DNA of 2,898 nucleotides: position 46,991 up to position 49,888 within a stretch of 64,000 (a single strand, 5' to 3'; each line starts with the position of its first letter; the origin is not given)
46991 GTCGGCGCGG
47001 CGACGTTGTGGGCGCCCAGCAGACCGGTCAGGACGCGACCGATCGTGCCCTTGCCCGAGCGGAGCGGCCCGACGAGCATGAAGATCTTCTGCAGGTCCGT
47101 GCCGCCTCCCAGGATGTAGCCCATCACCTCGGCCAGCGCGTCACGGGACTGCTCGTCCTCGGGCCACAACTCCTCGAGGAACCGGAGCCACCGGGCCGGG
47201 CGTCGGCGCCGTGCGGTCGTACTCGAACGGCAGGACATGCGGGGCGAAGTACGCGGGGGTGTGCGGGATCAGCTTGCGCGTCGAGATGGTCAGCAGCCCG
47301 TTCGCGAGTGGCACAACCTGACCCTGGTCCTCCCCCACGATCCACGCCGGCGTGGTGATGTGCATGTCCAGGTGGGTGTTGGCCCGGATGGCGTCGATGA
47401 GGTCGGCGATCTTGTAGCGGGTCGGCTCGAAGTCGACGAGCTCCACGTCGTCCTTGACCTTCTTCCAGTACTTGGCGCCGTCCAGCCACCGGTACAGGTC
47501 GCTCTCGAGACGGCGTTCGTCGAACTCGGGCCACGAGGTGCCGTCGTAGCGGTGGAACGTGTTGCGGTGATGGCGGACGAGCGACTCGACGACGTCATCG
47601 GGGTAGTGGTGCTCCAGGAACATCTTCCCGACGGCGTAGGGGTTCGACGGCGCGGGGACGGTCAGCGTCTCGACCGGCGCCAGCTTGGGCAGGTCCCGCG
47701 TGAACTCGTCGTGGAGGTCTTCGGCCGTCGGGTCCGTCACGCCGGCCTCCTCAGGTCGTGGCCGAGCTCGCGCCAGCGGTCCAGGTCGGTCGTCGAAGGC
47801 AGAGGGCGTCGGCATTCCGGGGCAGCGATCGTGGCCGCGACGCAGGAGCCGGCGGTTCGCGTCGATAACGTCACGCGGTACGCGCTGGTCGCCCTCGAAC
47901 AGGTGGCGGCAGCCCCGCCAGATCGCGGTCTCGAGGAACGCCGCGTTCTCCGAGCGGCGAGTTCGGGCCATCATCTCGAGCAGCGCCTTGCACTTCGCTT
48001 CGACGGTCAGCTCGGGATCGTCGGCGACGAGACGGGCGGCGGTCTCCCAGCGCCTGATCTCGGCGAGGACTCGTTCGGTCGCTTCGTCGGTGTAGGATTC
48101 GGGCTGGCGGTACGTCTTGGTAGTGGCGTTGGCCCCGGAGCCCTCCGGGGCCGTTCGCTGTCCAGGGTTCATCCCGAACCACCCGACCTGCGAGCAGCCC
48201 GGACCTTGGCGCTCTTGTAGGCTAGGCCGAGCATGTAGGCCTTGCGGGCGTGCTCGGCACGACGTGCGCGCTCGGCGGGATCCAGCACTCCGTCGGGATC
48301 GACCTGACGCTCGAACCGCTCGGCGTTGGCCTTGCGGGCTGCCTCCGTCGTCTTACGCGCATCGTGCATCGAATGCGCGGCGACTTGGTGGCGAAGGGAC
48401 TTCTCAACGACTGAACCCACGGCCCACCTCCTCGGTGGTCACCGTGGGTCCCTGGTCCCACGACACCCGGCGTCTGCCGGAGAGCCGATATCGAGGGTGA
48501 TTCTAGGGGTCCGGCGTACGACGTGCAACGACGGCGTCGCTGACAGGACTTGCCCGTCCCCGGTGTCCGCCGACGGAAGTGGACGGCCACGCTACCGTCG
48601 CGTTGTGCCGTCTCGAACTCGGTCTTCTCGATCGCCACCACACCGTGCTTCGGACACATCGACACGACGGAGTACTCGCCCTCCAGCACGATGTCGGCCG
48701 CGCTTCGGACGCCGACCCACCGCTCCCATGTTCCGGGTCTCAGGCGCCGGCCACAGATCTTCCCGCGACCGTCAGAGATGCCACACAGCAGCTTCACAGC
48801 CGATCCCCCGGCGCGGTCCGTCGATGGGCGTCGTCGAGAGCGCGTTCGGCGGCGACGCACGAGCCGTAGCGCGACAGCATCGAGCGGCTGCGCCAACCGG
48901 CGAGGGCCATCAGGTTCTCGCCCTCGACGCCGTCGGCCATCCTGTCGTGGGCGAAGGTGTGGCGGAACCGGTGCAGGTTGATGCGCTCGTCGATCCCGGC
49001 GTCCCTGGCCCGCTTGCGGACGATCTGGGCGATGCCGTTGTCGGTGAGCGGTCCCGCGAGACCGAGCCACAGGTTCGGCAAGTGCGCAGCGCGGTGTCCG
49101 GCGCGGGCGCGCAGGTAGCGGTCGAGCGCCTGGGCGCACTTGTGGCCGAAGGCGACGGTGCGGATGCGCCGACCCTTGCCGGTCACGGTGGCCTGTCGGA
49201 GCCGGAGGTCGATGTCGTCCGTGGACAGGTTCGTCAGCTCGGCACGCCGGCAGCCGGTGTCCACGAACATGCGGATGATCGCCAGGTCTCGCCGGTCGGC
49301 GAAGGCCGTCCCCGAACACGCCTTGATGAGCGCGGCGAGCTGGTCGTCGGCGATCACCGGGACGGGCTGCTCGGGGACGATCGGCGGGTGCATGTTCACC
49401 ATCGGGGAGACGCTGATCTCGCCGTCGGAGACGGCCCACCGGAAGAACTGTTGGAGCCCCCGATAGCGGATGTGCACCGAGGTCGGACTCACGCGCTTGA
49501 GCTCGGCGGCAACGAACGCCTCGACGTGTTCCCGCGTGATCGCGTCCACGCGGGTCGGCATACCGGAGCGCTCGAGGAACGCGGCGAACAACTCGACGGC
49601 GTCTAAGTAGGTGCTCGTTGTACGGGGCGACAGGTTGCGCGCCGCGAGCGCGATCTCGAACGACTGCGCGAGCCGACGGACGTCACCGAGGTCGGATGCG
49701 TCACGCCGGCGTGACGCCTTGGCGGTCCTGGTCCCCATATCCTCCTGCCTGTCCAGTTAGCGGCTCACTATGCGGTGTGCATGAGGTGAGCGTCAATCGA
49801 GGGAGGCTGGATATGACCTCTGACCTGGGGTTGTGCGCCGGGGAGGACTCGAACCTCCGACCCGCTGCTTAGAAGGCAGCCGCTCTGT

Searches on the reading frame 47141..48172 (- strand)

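Call 12: search_protein_families(library=pfam, proteins=[window:47141-48172:-], max_evalue=0.01)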
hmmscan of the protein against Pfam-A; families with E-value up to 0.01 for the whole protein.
window:47141-48172:- (343 aa): 1 family
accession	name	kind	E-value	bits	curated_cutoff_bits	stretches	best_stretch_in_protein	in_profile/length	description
PF08706.16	D5_N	-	7.8e-08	33.2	22.4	1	185-324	3-133/145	D5 N terminal like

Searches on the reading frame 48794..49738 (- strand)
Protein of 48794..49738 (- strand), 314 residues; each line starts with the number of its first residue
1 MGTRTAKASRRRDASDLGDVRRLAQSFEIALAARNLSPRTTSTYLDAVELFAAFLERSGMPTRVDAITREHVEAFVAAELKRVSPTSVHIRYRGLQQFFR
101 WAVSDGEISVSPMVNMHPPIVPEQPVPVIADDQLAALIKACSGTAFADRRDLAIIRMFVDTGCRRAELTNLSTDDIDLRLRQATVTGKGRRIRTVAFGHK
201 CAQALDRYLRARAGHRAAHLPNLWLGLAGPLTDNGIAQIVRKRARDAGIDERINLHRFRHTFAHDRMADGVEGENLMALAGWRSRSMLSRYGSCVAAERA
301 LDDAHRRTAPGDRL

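Call 13: search_protein_families(library=phrogs, proteins=[window:48794-49738:-], max_evalue=0.1)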
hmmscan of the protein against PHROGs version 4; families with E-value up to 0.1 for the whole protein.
window:48794-49738:- (314 aa): 5 families
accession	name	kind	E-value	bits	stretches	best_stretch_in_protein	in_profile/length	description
phrog_1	-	integration and excision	4.4e-39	136.2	1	27-292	173-433/611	integrase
phrog_216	-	integration and excision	1.4e-24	87.7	1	89-292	16-222/301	integrase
phrog_35951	-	unknown function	0.0098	17.3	1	245-296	14-64/97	-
phrog_7244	-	integration and excision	0.047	13.9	1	27-119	82-170/263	integrase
phrog_23271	-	unknown function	0.072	14.1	0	252-291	8-47/67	-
